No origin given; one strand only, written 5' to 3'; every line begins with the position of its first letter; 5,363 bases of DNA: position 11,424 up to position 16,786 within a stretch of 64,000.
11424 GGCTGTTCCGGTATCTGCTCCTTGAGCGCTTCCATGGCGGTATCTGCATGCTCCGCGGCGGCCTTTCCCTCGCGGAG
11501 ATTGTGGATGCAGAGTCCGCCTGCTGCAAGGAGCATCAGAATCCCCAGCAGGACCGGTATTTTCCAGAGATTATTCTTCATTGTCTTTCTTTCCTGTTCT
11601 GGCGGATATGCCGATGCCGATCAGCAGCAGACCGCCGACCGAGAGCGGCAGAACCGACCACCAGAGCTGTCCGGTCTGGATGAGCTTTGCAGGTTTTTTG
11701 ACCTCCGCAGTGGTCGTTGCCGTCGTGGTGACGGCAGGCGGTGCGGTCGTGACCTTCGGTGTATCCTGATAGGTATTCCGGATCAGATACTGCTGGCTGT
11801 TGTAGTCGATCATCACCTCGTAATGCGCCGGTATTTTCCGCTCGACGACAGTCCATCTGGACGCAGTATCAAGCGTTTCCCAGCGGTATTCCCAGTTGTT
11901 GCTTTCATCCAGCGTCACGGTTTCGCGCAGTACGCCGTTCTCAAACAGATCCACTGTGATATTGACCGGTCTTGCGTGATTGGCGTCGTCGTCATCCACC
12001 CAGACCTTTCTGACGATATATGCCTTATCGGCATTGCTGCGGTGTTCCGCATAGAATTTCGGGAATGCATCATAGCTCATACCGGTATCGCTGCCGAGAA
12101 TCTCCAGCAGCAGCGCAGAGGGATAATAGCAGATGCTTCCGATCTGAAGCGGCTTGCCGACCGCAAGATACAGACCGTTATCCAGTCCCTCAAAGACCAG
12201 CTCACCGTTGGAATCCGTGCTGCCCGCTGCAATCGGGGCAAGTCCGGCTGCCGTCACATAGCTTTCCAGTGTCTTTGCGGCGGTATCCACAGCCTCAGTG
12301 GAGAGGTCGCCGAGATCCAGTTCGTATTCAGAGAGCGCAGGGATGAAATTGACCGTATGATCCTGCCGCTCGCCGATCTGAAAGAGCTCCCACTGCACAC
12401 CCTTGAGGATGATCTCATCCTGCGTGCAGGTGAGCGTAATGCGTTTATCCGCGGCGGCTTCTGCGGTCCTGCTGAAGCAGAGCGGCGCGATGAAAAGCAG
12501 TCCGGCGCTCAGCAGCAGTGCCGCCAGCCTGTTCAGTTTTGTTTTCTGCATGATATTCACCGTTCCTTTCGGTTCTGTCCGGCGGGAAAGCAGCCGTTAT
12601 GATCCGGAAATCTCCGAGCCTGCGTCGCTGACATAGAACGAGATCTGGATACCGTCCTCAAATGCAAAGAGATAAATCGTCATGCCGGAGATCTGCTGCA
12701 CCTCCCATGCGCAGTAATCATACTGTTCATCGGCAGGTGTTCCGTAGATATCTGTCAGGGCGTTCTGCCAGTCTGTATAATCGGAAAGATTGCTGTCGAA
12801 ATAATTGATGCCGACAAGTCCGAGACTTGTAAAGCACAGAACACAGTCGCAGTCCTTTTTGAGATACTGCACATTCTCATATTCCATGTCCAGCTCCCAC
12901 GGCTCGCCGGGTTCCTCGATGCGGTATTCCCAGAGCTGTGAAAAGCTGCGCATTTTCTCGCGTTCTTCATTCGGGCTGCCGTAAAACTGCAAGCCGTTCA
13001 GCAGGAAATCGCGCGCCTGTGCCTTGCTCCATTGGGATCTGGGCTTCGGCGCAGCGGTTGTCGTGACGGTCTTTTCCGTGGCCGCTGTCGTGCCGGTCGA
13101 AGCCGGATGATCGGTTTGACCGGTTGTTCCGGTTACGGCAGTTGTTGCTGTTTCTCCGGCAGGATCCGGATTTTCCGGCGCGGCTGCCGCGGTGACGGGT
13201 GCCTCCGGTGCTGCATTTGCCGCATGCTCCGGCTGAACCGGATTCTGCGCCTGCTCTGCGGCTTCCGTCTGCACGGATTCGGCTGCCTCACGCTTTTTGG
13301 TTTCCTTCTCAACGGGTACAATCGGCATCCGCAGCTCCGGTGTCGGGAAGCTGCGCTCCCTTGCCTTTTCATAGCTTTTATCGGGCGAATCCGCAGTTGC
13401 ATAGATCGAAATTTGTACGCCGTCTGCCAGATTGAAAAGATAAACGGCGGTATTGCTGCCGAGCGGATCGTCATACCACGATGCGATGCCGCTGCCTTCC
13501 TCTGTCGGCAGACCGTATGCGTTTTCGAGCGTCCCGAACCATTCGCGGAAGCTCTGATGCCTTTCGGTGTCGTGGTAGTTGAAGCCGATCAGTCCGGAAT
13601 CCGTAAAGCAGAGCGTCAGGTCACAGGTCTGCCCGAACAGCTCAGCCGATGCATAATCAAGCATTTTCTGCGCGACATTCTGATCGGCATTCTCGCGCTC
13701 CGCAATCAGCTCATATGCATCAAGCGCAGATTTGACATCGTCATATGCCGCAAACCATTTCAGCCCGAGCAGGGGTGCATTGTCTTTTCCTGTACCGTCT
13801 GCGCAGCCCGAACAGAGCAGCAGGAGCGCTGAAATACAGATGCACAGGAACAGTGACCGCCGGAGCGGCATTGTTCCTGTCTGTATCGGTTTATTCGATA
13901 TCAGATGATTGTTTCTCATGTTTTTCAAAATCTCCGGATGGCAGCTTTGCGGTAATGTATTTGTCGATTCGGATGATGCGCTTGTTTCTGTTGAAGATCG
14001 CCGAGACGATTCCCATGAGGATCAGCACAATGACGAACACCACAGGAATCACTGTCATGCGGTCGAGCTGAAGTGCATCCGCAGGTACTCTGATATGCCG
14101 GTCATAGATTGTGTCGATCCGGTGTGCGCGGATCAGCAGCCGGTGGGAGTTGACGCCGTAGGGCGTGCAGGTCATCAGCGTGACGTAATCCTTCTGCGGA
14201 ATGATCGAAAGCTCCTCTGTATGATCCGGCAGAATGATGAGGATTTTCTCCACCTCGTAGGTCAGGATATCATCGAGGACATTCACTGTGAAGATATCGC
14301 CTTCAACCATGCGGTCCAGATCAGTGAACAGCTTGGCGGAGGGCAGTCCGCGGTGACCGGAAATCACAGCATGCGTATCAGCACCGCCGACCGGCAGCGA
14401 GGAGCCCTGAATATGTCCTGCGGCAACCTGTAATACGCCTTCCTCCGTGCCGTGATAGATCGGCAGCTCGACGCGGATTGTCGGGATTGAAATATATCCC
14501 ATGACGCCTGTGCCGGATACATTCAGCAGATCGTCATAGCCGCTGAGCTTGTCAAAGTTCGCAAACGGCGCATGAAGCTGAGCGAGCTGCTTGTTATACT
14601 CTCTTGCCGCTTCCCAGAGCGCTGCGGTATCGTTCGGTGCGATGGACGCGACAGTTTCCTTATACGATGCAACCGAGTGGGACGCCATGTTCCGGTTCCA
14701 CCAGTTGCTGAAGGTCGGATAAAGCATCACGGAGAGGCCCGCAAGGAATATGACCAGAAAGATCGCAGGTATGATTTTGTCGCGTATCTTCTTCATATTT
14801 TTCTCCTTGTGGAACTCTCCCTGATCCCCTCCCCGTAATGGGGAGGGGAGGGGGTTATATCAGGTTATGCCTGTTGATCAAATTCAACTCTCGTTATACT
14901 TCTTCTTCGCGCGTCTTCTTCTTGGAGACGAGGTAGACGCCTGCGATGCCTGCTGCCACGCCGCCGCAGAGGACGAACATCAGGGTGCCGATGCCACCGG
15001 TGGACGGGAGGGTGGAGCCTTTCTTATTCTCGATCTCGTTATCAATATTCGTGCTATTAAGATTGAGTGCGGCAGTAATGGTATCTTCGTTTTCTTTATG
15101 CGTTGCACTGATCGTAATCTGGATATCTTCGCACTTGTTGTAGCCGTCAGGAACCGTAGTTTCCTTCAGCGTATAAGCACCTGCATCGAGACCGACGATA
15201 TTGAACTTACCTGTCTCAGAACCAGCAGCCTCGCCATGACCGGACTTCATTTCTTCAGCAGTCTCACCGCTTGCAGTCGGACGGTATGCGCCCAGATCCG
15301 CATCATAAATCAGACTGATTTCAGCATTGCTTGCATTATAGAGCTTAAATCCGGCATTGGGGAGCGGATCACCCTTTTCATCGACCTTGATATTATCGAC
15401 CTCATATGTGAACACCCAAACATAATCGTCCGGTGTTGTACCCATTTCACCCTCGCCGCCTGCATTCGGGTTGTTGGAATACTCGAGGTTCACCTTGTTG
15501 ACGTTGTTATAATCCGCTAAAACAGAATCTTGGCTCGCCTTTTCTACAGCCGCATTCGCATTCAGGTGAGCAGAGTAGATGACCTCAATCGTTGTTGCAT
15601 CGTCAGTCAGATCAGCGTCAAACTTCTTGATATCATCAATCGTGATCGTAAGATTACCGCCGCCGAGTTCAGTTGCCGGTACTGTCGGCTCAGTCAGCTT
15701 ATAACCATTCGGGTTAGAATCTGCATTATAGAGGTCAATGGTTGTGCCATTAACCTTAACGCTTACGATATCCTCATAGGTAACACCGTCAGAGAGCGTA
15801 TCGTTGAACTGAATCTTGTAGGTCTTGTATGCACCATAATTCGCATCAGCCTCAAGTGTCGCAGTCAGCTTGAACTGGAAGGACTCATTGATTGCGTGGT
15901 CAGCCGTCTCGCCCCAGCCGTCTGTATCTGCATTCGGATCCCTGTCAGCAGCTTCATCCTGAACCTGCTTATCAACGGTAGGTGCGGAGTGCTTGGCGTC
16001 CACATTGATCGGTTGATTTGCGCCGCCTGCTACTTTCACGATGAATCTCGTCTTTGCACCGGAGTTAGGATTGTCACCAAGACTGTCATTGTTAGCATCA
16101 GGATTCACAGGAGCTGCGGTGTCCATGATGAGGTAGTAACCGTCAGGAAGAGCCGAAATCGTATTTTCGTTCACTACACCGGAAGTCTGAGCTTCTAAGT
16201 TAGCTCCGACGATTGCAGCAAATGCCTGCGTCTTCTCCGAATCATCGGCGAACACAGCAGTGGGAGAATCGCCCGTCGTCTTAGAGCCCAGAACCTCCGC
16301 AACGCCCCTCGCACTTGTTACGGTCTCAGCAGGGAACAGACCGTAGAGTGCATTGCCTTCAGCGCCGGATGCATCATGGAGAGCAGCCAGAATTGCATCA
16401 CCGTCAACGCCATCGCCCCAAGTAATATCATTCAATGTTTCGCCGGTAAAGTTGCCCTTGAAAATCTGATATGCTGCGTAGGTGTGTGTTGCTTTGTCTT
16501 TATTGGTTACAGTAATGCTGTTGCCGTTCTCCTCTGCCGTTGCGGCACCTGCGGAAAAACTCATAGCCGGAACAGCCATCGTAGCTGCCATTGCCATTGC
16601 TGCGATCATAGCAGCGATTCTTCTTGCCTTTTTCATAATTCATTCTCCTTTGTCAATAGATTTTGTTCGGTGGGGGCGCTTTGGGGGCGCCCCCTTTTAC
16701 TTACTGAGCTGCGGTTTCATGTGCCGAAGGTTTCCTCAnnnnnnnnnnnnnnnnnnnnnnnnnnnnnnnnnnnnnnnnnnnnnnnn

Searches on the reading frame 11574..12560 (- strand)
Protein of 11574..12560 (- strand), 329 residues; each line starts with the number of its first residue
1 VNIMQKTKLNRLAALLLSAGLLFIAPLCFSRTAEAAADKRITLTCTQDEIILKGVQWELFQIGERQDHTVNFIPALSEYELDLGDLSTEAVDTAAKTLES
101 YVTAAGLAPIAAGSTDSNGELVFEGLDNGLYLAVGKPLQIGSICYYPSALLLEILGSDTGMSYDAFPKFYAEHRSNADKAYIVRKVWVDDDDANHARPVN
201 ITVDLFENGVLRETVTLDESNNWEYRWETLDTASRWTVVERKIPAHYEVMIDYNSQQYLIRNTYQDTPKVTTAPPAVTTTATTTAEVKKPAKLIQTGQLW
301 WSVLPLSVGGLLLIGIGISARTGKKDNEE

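Call 16: search_protein_families(library=pfam, proteins=[window:11574-12560:-], max_evalue=0.001)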
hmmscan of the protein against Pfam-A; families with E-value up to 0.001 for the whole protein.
window:11574-12560:- (329 aa): 1 family
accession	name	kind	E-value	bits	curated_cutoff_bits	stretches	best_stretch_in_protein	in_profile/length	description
PF05738.19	Cna_B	-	5.6e-14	52.8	22.3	1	183-263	3-87/87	Cna protein B-type domain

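Call 69: search_protein_families(library=ncbifam, proteins=[window:11574-12560:-], max_evalue=0.001)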
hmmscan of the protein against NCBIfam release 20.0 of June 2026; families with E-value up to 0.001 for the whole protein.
window:11574-12560:- (329 aa): 0 families

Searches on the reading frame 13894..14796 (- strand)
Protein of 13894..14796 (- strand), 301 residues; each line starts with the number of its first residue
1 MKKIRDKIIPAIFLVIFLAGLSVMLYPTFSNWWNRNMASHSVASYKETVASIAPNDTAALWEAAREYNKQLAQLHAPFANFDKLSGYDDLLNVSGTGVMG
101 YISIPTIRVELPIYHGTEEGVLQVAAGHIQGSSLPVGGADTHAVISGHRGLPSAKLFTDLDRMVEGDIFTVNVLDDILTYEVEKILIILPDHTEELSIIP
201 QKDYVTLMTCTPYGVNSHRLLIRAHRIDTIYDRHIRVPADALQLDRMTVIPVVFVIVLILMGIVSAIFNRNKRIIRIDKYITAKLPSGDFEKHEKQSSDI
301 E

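Call 16: search_protein_families(library=pfam, proteins=[window:13894-14796:-], max_evalue=0.001)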
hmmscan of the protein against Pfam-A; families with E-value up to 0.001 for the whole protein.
window:13894-14796:- (301 aa): 1 family
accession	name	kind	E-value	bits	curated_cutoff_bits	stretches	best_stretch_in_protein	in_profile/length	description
PF04203.18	Sortase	-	8.5e-23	80.9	26.6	1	102-226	1-124/125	Sortase domain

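Call 69: search_protein_families(library=ncbifam, proteins=[window:13894-14796:-], max_evalue=0.001)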
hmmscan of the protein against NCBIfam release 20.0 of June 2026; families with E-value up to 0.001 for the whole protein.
window:13894-14796:- (301 aa): 6 families
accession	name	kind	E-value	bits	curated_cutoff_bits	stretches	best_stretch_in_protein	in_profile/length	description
NF033745.1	class_C_sortase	subfamily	5.5e-80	268.2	160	1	14-226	2-220/220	class C sortase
TIGR01076.1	sortase_fam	subfamily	6.4e-46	155.5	39.35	1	100-229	1-130/136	sortase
NF058671.1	sortase_SrtD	exception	5.4e-20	71.9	140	1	14-215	3-176/187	class D sortase, LPxTATN-specific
NF033746.1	class_D_sortase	subfamily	5.6e-18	65.1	165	1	98-225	9-132/135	class D sortase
NF033747.1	class_E_sortase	subfamily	3.9e-17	62.8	160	1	17-225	9-204/211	class E sortase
TIGR03784.1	marine_sortase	equivalog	2.6e-07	30.4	158.25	1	100-216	52-162/174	class GN sortase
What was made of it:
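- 13891..14796 (-): Class C (pilin-polymerising) sortase. NF033745 at 268.2 bits against a cut-off of 160 (call 69).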

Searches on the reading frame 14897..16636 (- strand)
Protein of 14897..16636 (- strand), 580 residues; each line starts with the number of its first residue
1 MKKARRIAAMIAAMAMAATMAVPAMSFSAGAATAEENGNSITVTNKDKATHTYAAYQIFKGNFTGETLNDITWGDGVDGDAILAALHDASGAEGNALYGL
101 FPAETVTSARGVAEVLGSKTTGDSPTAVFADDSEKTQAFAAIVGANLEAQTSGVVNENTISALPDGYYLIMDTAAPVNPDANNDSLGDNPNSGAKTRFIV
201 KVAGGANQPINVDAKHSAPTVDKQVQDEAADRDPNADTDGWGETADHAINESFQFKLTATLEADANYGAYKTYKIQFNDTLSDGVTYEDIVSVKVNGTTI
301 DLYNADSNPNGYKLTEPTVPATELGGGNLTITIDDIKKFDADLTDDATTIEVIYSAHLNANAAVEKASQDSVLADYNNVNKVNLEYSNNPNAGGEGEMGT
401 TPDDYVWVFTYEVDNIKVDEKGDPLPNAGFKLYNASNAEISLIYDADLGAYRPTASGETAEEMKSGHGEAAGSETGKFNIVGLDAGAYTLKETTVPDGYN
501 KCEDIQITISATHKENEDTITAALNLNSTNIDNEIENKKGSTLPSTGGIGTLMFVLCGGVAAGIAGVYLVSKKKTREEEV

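Call 5: search_protein_families(library=pfam, proteins=[window:14897-16636:-], max_evalue=0.1)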
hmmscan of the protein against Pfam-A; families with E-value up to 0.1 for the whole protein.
window:14897-16636:- (580 aa): 3 families
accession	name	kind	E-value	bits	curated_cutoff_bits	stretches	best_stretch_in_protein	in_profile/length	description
PF16569.11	GramPos_pilinBB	-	4.6e-13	50.5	30.5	1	249-390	1-116/116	Gram-positive pilin backbone subunit 2, Cna-B-like domain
PF17802.7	SpaA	-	5.7e-13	49.3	23.1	1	414-519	4-86/91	Prealbumin-like fold domain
PF00746.26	Gram_pos_anchor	-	4.3e-05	23.8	20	1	536-575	2-41/43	LPXTG cell wall anchor motif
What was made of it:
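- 14894..16636 (-): Major (backbone) pilin with an LPSTGG sorting signal. PF16569 at 50.5 bits and PF17802 at 49.3 bits (call 5).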

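Call 69: search_protein_families(library=ncbifam, proteins=[window:14897-16636:-], max_evalue=0.001)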
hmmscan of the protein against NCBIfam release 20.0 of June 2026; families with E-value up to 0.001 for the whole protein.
window:14897-16636:- (580 aa): 3 families
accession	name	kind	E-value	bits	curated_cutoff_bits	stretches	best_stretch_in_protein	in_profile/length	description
NF033902.0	iso_D2_wall_anc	subfamily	6.7e-19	68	95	1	1-571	2-538/540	SpaH/EbpB family LPXTG-anchored major pilin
TIGR04226.1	RrgB_K2N_iso_D2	domain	1.7e-16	61.2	30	1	218-387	2-123/123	isopeptide-forming domain-containing fimbrial protein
TIGR01167.1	LPXTG_anchor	domain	0.0003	21.3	15.9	0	542-574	1-33/34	LPXTG cell wall anchor domain-containing protein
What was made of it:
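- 14894..16636 (-): TIGR04226 at 61.2 bits (call 69). NF033902 at 68 bits, below its cut-off of 95 (call 69).
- On Sortase-dependent pilus tip pilin: The backbone pilin has PF16569 and TIGR04226 above their cut-offs, but NF033902 at 68 bits is below its cut-off of 95 (calls 5, 69).
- The backbone pilin carries the fimbrial isopeptide domain (TIGR04226, PF16569) (calls 5, 69).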
